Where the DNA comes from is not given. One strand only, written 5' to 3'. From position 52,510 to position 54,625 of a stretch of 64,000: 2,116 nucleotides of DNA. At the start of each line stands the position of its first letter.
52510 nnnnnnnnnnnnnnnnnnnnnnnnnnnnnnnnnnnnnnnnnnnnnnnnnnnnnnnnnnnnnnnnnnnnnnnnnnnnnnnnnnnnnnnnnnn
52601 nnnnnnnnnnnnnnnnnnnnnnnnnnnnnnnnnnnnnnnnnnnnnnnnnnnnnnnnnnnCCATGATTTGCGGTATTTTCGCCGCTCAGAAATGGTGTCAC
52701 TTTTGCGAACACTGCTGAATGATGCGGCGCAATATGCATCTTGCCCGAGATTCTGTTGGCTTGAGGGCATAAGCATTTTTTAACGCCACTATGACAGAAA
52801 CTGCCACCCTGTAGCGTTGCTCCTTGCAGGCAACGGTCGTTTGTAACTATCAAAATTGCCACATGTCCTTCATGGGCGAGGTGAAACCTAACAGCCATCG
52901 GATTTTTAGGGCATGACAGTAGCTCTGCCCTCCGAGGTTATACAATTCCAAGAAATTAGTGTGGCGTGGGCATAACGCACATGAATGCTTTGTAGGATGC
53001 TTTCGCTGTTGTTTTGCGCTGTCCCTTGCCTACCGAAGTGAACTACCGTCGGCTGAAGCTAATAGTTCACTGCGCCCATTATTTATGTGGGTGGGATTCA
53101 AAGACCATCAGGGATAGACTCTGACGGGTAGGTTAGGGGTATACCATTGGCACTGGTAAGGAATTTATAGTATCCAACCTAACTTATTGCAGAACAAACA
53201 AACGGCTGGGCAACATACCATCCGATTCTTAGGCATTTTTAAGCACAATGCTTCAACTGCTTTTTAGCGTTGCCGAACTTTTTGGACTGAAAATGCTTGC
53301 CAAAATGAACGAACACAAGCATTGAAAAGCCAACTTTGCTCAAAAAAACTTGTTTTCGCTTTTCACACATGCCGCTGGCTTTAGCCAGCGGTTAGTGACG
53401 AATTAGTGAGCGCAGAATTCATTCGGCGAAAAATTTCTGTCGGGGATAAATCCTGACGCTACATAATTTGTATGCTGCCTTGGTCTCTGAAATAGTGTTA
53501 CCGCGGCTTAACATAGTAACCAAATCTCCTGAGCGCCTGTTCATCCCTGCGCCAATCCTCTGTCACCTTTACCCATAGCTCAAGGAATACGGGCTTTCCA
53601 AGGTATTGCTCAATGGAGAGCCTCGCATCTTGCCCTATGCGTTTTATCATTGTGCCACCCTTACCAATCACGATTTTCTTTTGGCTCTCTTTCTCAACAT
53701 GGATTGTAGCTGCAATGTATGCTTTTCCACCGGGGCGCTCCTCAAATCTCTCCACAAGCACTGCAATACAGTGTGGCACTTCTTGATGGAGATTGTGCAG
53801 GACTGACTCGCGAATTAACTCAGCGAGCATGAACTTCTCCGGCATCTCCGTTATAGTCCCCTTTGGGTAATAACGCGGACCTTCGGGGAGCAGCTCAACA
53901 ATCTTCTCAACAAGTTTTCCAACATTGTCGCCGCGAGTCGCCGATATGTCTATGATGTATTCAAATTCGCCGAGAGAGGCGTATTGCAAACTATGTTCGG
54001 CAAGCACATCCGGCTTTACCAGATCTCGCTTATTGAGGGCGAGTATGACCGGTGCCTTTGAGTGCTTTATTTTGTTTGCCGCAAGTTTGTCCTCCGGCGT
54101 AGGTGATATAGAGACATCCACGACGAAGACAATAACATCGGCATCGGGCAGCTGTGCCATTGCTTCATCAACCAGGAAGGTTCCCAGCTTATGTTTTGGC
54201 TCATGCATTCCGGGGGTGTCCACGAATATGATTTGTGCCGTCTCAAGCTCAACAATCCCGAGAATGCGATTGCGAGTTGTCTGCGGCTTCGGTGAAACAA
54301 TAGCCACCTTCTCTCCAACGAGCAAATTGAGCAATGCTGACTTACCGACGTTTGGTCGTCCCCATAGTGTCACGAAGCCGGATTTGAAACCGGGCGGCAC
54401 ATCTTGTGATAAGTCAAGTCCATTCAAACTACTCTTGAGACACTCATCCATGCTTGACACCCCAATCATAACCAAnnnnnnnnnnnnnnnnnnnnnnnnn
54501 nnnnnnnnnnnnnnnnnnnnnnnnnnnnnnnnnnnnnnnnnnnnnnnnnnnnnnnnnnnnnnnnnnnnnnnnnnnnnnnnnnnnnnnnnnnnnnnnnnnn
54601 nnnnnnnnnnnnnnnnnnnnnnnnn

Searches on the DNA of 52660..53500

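Call 54: search_rna_families(source=window, start=52660, end=53500, threshold=evalue, max_evalue=10)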
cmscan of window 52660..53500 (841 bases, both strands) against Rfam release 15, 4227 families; matches with E-value up to 10: 4.
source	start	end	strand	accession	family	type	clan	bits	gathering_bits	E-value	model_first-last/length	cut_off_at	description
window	53331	53400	-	RF02351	psRNA14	Gene; sRNA;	-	20.1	60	1.3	1-84/84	no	Proteobacteria sRNA psRNA14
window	53014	53083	-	RF03915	MIR5286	Gene; miRNA;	-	18.6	93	0.63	1-78/78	no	MIR5286 microRNA precursor family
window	53285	53404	+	RF02860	Arrc14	Gene; sRNA;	-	17.5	99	7.7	1-167/167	no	Actinobacillus sRNA 14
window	53065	53100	+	RF03189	mir-1175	Gene; miRNA;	-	14.9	51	3.3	19-53/72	no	mir-1175 microRNA precursor family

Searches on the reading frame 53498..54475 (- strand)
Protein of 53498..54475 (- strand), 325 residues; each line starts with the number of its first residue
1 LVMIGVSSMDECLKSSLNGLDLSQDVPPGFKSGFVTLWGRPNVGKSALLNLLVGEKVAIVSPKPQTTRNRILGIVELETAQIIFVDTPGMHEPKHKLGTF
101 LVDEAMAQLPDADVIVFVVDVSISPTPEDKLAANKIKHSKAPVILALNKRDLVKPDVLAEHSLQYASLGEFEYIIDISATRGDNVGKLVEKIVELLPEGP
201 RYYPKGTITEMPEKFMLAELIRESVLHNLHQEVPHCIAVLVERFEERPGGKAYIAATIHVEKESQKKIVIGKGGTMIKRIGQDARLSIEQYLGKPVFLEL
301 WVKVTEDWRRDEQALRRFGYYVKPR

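Call 15: search_protein_families(library=ncbifam, proteins=[window:53498-54475:-])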
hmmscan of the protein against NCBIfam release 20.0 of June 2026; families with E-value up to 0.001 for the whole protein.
window:53498-54475:- (325 aa): 22 families
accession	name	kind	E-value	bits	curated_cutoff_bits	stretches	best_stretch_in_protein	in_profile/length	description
NF000908.1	PRK00089.1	equivalog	3.8e-111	371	237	1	30-320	1-291/291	GTPase Era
TIGR00436.1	era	equivalog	2e-86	289.7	116.25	1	33-303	1-270/270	GTPase Era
TIGR03594.1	GTPase_EngA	equivalog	1.9e-36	126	306.7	1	35-199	3-163/432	ribosome biogenesis GTPase Der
NF002828.0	PRK03003.1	equivalog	1.1e-27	96.7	631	1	33-202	41-206/477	ribosome biogenesis GTPase Der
TIGR00231.1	small_GTP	domain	1.5e-26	93.1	42.5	1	34-192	5-162/164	GTP-binding protein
NF007071.0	PRK09518.1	equivalog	1.4e-24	86.6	953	1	33-201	272-436/706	bifunctional cytidylate kinase/GTPase Der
TIGR03918.1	GTP_HydF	equivalog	1.8e-24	86.3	325.55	1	35-199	10-170/392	[FeFe] hydrogenase H-cluster maturation GTPase HydF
NF003661.0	PRK05291.1-3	equivalog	7.2e-24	84.9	380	1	14-196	201-370/448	tRNA uridine-5-carboxymethylaminomethyl(34) synthesis GTPase MnmE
TIGR00450.1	mnmE_trmE_thdF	equivalog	9.1e-23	81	252.6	1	35-233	212-402/446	tRNA uridine-5-carboxymethylaminomethyl(34) synthesis GTPase MnmE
TIGR03596.1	GTPase_YlqF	equivalog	4.2e-16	59.1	208.2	2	37-95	123-178/276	ribosome biogenesis GTPase YlqF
TIGR03598.1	GTPase_YsxC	equivalog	2.8e-13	50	124.45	1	35-191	21-184/186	ribosome biogenesis GTP-binding protein YihA/YsxC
NF008956.1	PRK12299.1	equivalog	1.5e-12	47.2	300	1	35-196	161-325/327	GTPase ObgE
NF008955.0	PRK12297.1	equivalog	3.2e-12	46.1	406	1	35-205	162-337/429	GTPase ObgE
TIGR00437.1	feoB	equivalog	8.6e-12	44.5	315.65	1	39-224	1-172/594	ferrous iron transport protein B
TIGR02729.1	Obg_CgtA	equivalog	1.8e-11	43.6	280.25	1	35-196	160-328/329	Obg family GTPase CgtA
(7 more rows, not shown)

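Call 25: find_homologous_proteins(query=window:53498-54475:-, max_evalue=1e-60)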
Query window:53498-54475:- (325 aa): 7087 proteins with E <= 1e-60 among 8000 candidates; the best 120 are listed.
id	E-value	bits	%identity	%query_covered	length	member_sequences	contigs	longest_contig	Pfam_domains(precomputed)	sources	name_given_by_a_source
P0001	2.7e-207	705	100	98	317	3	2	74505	PF07650.24,PF01926.30,PF00350.30,PF02421.25,PF00009.34,PF03193.23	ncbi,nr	ncbi:MAG: GTPase Era [Armatimonadota bacterium]|nr:GTPase Era [Armatimonadota bacterium] MDW8025530.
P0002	2.3e-177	607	85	98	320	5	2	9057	PF07650.24,PF01926.30,PF00350.30,PF02421.25,PF00009.34,PF03193.23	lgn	-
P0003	1.9e-168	578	82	95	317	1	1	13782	PF07650.24,PF01926.30,PF00350.30,PF02421.25,PF00009.34,PF03193.23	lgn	-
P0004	2.9e-159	548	79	93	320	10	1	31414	PF07650.24,PF01926.30,PF00350.30,PF02421.25,PF00009.34,PF03193.23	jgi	-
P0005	1.3e-113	398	58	93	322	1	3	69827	PF07650.24,PF01926.30,PF00350.30,PF02421.25,PF00009.34,PF13401.13,PF03193.23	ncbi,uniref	ncbi:MAG: GTPase Era [Candidatus Fervidibacter sp.]|uniref:GTPase Era n=1 Tax=Candidatus Fervidibact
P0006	6.3e-113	395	58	93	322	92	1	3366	PF07650.24,PF01926.30,PF00350.30,PF02421.25,PF00009.34,PF13401.13,PF03193.23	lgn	-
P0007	1.6e-112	394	59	92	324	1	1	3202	PF07650.24,PF01926.30,PF00350.30,PF02421.25,PF00009.34,PF03193.23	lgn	-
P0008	3.1e-112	393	59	92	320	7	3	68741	PF07650.24,PF01926.30,PF00350.30,PF02421.25,PF00009.34,PF13401.13,PF03193.23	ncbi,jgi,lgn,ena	ncbi:MAG: GTPase Era [Candidatus Fervidibacterota bacterium]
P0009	4.4e-112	392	60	92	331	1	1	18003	PF07650.24,PF01926.30,PF00350.30,PF02421.25,PF00009.34,PF13401.13,PF03193.23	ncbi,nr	ncbi:MAG: GTPase Era [Armatimonadetes bacterium]|nr:GTPase Era [Armatimonadota bacterium]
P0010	3.3e-111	390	61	94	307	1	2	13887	PF07650.24,PF01926.30,PF00350.30,PF02421.25,PF00009.34,PF03193.23,PF04548.23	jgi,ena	-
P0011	4.6e-111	389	59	91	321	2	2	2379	PF07650.24,PF01926.30,PF00350.30,PF02421.25,PF00009.34,PF13401.13,PF03193.23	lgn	-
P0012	1.0e-110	388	59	92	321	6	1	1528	PF07650.24,PF01926.30,PF00350.30,PF02421.25,PF00009.34,PF03193.23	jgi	jgi:GTP-binding protein Era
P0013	1.0e-110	388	58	92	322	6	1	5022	PF07650.24,PF01926.30,PF00350.30,PF02421.25,PF00009.34,PF13401.13,PF03193.23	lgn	-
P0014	1.2e-110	388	57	93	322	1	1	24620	PF07650.24,PF01926.30,PF00350.30,PF02421.25,PF00009.34,PF13401.13,PF03193.23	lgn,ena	-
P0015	1.6e-110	387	58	92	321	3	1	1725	PF07650.24,PF01926.30,PF00350.30,PF02421.25,PF00009.34,PF03193.23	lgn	-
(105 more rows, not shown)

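Call 27: find_encoding_contigs(protein=P0001, flank=10000, max_places=4)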
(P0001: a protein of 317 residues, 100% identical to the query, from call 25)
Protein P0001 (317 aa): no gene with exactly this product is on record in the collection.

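Call 28: find_encoding_contigs(protein=P0004, flank=10000, max_places=4)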
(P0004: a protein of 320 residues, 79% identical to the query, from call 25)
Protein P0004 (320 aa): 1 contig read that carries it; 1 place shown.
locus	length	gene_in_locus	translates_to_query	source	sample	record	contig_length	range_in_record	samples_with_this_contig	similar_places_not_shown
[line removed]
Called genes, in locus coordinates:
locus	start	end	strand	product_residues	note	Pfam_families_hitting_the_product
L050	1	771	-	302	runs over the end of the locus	PF00535:Glycos_transf_2, PF10111:Glyco_tranf_2_2, PF13641:Glyco_tranf_2_3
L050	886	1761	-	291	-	PF01261:AP_endonuc_2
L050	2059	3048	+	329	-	PF02390:Methyltransf_4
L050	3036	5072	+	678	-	PF20581:DUF6785, PF20580:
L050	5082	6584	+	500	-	PF00474:SSF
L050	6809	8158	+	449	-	PF08448:PAS_4, PF13426:PAS_9, PF00158:Sigma54_activat, PF14532:Sigma54_activ_2, PF00004:AAA (weak), PF07724:AAA_2 (weak), PF07728:AAA_5, PF25601:AAA_lid_14, +2 more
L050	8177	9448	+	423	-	PF00365:PFK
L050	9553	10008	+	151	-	PF00908:dTDP_sugar_isom, PF14667:Polysacc_synt_C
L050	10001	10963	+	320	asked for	PF03193:RsgA_GTPase (faint), PF00009:GTP_EFTU, PF01926:MMR_HSR1, PF02421:FeoB_N, PF00350:Dynamin_N (faint), PF07650:KH_2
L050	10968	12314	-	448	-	PF04413:Glycos_transf_N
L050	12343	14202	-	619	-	PF00664:ABC_membrane, PF13401:AAA_22 (faint), PF20720:nSTAND3 (faint), PF00005:ABC_tran, PF02463:SMC_N (faint)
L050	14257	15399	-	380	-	PF02684:LpxB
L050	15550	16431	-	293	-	PF25084:LbH_EIF2B (faint), PF25087:GMPPB_C (weak), PF00132:Hexapep, PF13720:Acetyltransf_11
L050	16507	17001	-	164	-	PF22817:ApeP-like, PF07977:FabA, PF22818:ApeI-like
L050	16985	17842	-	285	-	PF03331:LpxC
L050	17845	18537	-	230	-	PF01135:PCMT, PF00398:RrnaAD (weak), PF13847:Methyltransf_31 (weak), PF08241:Methyltransf_11 (weak), PF13649:Methyltransf_25 (weak)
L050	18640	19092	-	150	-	-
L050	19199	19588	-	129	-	-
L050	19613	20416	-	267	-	PF01145:Band_7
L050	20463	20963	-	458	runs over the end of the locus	PF25145:NfeD1b_N, PF24961:NfeD_membrane, PF01957:NfeD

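Call 29: find_encoding_contigs(protein=P0002, flank=10000, max_places=4)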
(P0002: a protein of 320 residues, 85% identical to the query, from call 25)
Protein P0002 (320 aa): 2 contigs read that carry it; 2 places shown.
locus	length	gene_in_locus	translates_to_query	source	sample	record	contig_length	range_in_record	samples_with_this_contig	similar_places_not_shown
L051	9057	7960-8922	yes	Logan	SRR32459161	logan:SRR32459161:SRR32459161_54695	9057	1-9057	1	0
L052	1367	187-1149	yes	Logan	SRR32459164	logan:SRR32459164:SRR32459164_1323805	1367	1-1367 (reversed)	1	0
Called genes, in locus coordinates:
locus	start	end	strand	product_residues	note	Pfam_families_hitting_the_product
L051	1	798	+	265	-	?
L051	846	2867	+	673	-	PF20581:DUF6785, PF20580:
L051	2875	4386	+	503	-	PF00474:SSF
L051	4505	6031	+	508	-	PF08448:PAS_4, PF13426:PAS_9 (weak), PF00158:Sigma54_activat, PF13191:AAA_16 (weak), PF14532:Sigma54_activ_2, PF00004:AAA (weak), PF07728:AAA_5, PF25601:AAA_lid_14, +3 more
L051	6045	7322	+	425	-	PF00365:PFK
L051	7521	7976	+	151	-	PF00908:dTDP_sugar_isom, PF14667:Polysacc_synt_C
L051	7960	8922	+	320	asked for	PF03193:RsgA_GTPase (faint), PF00009:GTP_EFTU (weak), PF00350:Dynamin_N (faint), PF01926:MMR_HSR1, PF02421:FeoB_N, PF07650:KH_2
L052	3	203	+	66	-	?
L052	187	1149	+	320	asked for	PF03193:RsgA_GTPase (faint), PF00009:GTP_EFTU (weak), PF00350:Dynamin_N (faint), PF01926:MMR_HSR1, PF02421:FeoB_N, PF07650:KH_2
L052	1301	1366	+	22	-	?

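Call 30: find_encoding_contigs(protein=P0003, flank=10000, max_places=4)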
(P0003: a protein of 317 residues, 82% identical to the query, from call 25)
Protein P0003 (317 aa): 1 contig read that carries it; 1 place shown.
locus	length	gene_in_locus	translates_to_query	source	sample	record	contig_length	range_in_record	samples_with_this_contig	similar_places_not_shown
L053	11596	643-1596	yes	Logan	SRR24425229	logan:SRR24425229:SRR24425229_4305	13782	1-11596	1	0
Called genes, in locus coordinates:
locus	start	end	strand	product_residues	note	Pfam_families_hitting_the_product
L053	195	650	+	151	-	PF00908:dTDP_sugar_isom, PF14667:Polysacc_synt_C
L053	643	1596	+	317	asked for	PF03193:RsgA_GTPase (faint), PF00350:Dynamin_N (faint), PF01926:MMR_HSR1, PF02421:FeoB_N, PF00009:GTP_EFTU, PF07650:KH_2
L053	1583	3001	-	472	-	PF04413:Glycos_transf_N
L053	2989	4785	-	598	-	PF00664:ABC_membrane, PF02463:SMC_N (faint), PF13191:AAA_16 (faint), PF00005:ABC_tran, PF00270:DEAD (faint)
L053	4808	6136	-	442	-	PF02684:LpxB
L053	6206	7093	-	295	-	PF25084:LbH_EIF2B (faint), PF25087:GMPPB_C (weak), PF00132:Hexapep, PF13720:Acetyltransf_11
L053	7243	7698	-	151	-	PF22817:ApeP-like, PF07977:FabA, PF22818:ApeI-like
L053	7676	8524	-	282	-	PF03331:LpxC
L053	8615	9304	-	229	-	PF01135:PCMT, PF00398:RrnaAD (weak), PF08241:Methyltransf_11 (weak), PF13649:Methyltransf_25 (weak), PF13847:Methyltransf_31 (weak)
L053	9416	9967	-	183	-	-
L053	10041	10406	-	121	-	-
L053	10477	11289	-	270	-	PF01145:Band_7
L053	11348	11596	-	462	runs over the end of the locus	PF25145:NfeD1b_N, PF24961:NfeD_membrane, PF01957:NfeD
